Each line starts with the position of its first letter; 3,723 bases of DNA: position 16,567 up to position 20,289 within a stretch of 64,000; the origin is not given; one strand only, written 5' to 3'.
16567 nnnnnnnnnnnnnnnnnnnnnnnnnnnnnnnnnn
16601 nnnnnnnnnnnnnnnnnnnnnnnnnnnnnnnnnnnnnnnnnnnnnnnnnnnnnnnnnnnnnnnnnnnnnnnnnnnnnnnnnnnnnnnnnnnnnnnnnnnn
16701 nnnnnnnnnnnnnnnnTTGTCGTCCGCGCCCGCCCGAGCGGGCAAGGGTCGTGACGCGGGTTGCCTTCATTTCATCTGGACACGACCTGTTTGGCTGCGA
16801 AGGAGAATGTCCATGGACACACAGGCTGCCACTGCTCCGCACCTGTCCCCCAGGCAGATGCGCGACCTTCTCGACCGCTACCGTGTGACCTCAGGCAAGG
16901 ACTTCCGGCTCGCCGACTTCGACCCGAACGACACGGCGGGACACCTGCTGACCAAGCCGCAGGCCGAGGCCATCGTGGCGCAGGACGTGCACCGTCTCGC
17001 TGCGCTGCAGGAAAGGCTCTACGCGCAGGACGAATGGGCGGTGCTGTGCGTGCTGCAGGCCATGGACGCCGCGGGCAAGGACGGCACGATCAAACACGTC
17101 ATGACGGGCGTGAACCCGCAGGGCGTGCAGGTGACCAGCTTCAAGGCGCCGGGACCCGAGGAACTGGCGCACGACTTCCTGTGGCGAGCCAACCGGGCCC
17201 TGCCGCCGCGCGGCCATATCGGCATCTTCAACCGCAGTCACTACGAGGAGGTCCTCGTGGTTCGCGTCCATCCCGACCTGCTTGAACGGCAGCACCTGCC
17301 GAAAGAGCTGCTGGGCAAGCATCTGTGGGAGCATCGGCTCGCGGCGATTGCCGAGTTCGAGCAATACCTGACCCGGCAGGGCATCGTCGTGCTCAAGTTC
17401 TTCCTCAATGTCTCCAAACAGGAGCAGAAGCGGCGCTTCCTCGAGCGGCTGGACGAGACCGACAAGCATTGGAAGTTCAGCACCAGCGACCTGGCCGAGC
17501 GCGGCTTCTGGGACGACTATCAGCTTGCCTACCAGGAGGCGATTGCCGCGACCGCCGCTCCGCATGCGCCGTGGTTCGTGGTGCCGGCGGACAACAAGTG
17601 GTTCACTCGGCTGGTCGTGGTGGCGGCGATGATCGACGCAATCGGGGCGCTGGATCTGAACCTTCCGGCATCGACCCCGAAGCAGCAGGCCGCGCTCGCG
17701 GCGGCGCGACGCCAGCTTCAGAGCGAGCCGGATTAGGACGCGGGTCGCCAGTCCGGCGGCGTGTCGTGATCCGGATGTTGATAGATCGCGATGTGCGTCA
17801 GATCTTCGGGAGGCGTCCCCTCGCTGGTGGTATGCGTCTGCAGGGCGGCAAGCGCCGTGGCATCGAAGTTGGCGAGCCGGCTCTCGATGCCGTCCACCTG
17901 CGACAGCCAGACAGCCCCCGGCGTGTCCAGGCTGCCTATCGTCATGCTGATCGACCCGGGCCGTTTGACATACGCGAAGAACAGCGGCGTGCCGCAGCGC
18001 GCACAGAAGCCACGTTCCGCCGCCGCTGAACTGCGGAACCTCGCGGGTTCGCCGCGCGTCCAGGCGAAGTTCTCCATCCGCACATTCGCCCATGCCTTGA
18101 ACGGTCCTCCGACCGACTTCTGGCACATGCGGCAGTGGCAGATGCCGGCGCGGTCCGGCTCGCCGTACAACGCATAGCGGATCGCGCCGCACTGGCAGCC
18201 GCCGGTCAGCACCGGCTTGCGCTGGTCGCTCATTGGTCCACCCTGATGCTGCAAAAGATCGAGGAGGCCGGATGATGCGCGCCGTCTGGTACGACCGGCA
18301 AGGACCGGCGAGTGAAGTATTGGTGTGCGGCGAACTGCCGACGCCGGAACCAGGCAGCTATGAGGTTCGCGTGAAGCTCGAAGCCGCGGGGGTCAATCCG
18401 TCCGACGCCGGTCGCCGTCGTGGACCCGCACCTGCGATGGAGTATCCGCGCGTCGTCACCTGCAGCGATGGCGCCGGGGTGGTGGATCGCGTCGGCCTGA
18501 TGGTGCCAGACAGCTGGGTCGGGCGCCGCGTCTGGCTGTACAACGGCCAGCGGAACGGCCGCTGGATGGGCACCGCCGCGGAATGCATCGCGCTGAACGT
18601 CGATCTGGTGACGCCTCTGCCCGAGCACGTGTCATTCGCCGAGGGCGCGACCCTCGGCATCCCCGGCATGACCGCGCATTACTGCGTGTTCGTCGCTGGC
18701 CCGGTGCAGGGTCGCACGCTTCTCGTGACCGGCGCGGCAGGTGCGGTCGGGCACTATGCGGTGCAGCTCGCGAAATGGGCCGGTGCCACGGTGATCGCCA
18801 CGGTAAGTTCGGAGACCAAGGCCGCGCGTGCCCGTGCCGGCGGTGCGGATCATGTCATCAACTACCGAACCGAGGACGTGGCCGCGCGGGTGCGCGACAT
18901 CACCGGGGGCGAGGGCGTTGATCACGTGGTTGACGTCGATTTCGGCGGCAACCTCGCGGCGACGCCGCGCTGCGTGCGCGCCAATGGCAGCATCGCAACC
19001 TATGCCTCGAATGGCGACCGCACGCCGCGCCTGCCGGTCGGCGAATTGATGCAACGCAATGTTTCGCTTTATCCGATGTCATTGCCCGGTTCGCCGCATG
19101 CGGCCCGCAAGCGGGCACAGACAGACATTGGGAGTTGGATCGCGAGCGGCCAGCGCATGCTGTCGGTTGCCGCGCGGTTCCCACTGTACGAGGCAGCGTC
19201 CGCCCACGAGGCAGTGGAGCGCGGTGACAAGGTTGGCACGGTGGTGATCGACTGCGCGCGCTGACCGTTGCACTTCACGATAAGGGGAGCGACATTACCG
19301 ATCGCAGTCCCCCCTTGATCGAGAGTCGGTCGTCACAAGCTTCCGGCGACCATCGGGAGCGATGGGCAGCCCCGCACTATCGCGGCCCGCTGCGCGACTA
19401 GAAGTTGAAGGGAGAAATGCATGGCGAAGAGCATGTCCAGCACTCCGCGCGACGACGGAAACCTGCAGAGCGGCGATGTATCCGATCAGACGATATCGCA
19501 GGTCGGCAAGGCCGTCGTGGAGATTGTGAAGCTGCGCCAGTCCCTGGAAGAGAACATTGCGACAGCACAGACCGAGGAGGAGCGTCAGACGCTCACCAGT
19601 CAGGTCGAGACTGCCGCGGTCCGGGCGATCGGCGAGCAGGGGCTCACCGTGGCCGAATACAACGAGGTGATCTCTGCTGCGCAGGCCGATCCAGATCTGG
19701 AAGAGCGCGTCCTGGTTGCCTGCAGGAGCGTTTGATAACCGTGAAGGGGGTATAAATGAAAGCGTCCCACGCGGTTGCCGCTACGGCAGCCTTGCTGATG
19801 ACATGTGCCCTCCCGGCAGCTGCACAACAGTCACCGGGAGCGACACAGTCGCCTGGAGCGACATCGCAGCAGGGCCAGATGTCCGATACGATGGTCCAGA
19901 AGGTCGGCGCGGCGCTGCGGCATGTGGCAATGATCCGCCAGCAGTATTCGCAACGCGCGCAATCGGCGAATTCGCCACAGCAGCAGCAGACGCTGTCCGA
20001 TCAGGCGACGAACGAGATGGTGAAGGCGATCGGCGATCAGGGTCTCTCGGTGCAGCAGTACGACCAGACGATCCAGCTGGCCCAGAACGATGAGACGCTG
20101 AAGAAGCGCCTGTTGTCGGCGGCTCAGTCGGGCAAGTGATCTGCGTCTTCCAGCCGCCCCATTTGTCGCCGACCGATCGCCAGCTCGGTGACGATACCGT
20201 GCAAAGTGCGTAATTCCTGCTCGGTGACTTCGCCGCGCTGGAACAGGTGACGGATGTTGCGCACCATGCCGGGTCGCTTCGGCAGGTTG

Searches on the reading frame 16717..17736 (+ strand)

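Call 15: search_protein_families(library=pfam, proteins=[window:16717-17736:+], max_evalue=0.0001)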
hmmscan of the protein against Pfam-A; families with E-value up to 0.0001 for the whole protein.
window:16717-17736:+ (339 aa): 1 family
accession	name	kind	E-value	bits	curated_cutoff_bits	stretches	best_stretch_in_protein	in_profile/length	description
PF03976.20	PPK2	-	1.8e-65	221.1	22.3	1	82-310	6-222/229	Polyphosphate kinase 2 (PPK2)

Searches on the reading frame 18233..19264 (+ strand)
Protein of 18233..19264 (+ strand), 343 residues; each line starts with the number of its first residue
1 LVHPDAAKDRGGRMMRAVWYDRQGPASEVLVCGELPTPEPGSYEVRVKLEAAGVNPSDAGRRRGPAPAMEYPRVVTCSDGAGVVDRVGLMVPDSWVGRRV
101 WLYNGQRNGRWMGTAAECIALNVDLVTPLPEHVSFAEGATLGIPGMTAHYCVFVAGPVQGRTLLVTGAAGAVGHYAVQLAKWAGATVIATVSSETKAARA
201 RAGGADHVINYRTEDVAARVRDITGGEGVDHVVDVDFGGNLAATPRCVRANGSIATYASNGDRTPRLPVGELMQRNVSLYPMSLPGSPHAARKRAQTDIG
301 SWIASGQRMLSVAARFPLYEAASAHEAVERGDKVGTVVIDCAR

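Call 15: search_protein_families(library=pfam, proteins=[window:18233-19264:+], max_evalue=0.0001)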
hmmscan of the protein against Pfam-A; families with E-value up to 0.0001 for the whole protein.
window:18233-19264:+ (343 aa): 3 families
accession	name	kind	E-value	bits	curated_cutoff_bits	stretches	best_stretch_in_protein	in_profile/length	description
PF00107.32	ADH_zinc_N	-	3.5e-24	85.6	31.8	1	171-286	1-116/129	Zinc-binding dehydrogenase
PF13602.12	ADH_zinc_N_2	-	2.8e-18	67.6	27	1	204-339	2-134/134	Zinc-binding dehydrogenase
PF08240.17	ADH_N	-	6.4e-11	42.9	23.5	1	43-152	3-93/104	Alcohol dehydrogenase GroES-like domain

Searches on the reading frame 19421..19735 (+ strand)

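Call 15: search_protein_families(library=pfam, proteins=[window:19421-19735:+], max_evalue=0.0001)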
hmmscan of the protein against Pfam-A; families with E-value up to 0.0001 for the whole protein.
window:19421-19735:+ (104 aa): 1 family
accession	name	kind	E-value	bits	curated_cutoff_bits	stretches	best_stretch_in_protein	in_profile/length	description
PF13767.11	DUF4168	-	5.6e-13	50.2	25.8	1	21-97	1-95/95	Domain of unknown function (DUF4168)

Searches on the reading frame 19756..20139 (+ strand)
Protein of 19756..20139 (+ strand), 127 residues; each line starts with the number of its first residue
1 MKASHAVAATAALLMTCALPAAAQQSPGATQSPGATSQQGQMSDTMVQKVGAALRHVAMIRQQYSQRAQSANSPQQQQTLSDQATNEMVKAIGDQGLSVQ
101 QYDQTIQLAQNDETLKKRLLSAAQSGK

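Call 15: search_protein_families(library=pfam, proteins=[window:19756-20139:+], max_evalue=0.0001)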
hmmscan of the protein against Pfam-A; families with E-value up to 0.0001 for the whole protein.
window:19756-20139:+ (127 aa): 1 family
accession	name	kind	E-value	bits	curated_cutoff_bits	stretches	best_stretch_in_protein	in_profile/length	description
PF13767.11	DUF4168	-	1e-10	42.9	25.8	1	43-118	1-94/95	Domain of unknown function (DUF4168)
